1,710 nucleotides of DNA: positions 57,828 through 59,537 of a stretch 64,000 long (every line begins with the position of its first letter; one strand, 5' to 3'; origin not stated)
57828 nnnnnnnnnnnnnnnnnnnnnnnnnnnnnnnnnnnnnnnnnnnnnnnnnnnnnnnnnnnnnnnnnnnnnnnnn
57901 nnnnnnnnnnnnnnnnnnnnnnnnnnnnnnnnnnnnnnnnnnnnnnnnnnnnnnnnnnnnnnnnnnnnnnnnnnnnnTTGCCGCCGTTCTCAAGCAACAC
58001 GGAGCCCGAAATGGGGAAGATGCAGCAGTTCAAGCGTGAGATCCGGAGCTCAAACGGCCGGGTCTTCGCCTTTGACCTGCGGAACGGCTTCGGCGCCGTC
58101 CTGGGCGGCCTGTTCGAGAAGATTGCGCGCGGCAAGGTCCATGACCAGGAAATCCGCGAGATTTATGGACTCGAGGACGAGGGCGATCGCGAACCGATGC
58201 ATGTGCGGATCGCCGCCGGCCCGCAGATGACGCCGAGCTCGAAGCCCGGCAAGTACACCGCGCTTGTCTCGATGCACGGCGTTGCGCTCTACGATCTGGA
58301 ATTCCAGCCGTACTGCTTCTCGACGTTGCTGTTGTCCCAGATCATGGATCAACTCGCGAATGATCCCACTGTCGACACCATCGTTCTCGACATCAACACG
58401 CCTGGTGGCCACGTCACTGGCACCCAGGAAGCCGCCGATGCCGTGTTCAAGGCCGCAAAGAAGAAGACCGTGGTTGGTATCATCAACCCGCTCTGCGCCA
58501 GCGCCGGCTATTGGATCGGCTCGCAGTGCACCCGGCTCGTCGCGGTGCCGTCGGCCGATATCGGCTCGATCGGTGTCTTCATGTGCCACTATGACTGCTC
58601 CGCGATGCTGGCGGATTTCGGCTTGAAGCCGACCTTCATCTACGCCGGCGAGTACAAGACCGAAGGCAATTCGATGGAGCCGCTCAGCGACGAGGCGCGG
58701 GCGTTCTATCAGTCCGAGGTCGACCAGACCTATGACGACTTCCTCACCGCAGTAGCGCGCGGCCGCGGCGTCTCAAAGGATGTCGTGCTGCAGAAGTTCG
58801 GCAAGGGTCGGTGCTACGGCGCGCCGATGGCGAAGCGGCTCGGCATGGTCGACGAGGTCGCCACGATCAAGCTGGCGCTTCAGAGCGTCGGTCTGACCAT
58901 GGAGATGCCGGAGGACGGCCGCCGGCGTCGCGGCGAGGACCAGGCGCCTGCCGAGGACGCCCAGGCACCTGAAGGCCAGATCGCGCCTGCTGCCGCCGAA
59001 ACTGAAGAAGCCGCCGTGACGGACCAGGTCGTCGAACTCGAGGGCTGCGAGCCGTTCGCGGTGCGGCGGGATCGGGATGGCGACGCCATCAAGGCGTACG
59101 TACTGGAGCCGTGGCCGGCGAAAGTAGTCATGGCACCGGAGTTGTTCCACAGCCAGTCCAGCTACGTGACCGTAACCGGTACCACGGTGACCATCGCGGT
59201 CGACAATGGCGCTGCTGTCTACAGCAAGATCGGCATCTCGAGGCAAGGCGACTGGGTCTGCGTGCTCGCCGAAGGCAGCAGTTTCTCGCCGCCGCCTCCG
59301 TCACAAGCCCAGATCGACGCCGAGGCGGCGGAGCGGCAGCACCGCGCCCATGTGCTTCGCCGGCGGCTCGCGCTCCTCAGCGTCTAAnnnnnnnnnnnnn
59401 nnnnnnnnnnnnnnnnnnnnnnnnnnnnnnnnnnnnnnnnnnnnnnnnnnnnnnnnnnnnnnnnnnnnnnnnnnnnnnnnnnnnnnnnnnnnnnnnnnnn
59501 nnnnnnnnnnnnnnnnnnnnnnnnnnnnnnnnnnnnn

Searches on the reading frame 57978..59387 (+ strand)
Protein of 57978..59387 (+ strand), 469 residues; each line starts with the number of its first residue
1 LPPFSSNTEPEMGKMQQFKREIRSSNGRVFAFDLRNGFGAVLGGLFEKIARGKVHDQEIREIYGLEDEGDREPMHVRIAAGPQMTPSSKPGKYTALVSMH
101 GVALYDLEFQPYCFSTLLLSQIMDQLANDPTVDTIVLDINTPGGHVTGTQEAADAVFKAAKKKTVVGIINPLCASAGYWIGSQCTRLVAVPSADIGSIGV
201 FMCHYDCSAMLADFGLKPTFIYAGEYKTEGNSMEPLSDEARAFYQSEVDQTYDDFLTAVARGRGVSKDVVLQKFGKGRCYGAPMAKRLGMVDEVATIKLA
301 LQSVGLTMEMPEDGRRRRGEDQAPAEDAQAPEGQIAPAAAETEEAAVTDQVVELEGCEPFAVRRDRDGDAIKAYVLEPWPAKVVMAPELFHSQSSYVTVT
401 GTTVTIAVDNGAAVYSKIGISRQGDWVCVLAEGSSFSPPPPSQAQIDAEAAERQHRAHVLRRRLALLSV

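Call 83: search_protein_families(library=pfam, proteins=[window:57978-59387:+], max_evalue=0.001)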
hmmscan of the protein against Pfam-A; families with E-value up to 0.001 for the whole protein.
window:57978-59387:+ (469 aa): 2 families
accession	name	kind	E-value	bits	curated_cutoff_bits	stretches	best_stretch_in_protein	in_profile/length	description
PF01343.23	Peptidase_S49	-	3.9e-32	111.8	24.9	1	160-303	4-146/154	Peptidase family S49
PF25145.1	NfeD1b_N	-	3.9e-07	30.3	40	1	127-200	26-97/189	NfeD1b, N-terminal domain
